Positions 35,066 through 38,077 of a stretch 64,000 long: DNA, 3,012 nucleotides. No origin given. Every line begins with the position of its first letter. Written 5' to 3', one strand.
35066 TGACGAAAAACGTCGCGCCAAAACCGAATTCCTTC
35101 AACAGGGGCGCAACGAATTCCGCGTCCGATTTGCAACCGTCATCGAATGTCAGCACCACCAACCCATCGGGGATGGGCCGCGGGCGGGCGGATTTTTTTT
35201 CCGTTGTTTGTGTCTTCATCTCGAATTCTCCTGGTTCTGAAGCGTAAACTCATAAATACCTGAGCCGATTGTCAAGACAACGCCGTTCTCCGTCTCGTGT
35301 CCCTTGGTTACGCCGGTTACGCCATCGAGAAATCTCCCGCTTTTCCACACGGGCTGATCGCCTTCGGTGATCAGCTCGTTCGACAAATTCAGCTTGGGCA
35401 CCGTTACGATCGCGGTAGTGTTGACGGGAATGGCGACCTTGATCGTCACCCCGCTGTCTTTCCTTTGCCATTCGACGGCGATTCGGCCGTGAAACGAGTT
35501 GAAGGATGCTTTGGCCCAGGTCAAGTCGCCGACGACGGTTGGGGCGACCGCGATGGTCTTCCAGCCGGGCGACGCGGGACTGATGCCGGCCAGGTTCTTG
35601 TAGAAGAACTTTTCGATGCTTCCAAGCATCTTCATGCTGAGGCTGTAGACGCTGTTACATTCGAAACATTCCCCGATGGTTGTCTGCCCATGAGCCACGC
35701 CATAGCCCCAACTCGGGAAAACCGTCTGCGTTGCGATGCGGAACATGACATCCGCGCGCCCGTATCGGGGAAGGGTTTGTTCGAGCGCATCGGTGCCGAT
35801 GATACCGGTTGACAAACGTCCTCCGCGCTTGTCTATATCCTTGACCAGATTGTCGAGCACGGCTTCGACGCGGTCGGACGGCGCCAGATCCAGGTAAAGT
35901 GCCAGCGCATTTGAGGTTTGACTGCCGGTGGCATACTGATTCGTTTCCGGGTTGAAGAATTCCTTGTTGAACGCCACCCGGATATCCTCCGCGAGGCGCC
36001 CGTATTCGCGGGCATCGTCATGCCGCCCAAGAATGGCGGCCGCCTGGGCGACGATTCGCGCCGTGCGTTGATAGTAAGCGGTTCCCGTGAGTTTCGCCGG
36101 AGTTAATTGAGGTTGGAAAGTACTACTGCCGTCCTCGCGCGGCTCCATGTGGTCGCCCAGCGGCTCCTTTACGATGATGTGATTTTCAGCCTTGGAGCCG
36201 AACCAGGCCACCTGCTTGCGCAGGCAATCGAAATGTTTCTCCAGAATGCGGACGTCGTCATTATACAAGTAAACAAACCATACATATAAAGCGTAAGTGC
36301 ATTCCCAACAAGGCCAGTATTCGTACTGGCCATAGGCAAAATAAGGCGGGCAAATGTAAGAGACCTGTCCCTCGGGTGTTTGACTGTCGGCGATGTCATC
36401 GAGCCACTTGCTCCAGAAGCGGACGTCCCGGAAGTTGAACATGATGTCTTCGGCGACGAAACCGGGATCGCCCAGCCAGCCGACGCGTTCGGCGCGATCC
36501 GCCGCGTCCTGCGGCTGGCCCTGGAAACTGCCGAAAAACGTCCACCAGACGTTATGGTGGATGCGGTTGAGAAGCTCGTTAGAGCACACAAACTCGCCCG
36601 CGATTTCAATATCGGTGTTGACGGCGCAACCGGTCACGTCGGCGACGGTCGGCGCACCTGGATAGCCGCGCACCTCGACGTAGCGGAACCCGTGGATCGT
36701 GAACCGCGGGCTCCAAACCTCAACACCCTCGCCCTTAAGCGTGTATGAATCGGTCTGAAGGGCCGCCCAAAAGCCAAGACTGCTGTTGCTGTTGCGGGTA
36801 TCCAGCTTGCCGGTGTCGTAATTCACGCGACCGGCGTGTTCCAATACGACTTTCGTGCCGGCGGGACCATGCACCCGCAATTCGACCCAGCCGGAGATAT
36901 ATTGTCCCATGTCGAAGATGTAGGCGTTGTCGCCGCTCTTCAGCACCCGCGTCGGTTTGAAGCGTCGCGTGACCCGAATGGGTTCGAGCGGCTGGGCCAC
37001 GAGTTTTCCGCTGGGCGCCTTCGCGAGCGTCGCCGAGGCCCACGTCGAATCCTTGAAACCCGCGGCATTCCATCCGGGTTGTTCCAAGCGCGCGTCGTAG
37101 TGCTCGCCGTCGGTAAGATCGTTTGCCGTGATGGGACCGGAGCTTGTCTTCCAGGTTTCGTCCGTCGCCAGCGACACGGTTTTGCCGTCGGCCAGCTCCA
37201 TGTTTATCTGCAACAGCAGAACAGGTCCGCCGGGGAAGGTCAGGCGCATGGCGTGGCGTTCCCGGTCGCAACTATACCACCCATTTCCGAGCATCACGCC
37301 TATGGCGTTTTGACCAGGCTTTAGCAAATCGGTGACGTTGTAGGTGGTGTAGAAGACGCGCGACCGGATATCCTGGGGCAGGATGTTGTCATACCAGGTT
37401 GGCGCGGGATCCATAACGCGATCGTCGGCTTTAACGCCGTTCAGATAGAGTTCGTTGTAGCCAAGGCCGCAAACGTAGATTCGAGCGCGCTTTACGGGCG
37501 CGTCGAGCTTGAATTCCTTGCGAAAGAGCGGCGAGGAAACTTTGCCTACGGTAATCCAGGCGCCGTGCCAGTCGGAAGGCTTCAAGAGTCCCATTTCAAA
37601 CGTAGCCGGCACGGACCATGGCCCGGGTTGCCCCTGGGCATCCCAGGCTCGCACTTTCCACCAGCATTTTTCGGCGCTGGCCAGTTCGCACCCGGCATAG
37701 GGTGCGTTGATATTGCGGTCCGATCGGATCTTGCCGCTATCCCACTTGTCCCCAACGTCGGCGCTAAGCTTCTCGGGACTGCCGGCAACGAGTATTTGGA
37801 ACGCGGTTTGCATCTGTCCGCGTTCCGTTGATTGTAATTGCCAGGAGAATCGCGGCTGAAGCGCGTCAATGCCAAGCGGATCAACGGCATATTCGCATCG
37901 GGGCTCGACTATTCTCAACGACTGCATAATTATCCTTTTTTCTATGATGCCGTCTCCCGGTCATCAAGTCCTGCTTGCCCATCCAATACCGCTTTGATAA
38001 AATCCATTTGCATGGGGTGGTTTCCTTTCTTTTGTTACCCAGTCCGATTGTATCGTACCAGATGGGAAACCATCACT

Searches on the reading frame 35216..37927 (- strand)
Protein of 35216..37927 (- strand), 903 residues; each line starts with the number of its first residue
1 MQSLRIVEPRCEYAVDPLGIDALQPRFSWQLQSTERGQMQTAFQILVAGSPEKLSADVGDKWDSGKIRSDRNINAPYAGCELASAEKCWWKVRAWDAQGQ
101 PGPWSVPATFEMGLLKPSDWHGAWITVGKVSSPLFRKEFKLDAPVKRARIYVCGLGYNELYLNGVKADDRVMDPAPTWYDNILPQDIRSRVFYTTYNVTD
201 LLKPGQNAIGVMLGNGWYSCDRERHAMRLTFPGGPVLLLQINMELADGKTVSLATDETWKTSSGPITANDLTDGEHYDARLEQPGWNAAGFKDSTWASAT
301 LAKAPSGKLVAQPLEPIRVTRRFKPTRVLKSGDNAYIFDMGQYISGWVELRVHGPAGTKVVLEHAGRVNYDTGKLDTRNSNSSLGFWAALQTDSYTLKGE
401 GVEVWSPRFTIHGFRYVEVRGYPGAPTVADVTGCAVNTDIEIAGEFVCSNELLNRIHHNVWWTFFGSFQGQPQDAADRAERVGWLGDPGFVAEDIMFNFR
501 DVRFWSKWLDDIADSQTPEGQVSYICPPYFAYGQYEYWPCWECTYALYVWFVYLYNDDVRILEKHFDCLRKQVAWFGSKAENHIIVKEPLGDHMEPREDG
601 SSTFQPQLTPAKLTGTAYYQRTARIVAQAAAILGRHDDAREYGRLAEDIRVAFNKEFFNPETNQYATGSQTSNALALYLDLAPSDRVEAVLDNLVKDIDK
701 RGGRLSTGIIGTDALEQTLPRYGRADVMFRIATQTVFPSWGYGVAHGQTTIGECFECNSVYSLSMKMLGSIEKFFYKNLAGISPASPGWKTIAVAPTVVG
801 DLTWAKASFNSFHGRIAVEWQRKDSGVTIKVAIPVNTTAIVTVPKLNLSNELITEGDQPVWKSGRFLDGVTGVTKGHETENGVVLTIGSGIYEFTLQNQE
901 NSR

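Call 51: search_protein_families(library=pfam, proteins=[window:35216-37927:-])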
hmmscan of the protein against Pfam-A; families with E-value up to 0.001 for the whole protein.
window:35216-37927:- (903 aa): 5 families
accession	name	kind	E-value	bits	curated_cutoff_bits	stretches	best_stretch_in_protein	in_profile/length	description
PF17389.8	Bac_rhamnosid6H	-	1.2e-76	258.7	24.5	1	443-779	3-339/339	Bacterial alpha-L-rhamnosidase 6 hairpin glycosidase domain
PF08531.16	Bac_rhamnosid_N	-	5.3e-51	173.3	25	1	145-320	3-171/172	Alpha-L-rhamnosidase N-terminal domain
PF25788.1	Ig_Rha78A_N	-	8.4e-38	129.3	27.4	1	7-116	2-105/105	Rha78A-like, N-terminal immunoglobulin domain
PF05592.18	Bac_rhamnosid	-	4.1e-25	88.1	22.2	1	331-436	3-101/102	Bacterial alpha-L-rhamnosidase concanavalin-like domain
PF17390.7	Bac_rhamnosid_C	-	1.1e-22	80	22.1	1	781-847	1-67/78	Bacterial alpha-L-rhamnosidase C-terminal domain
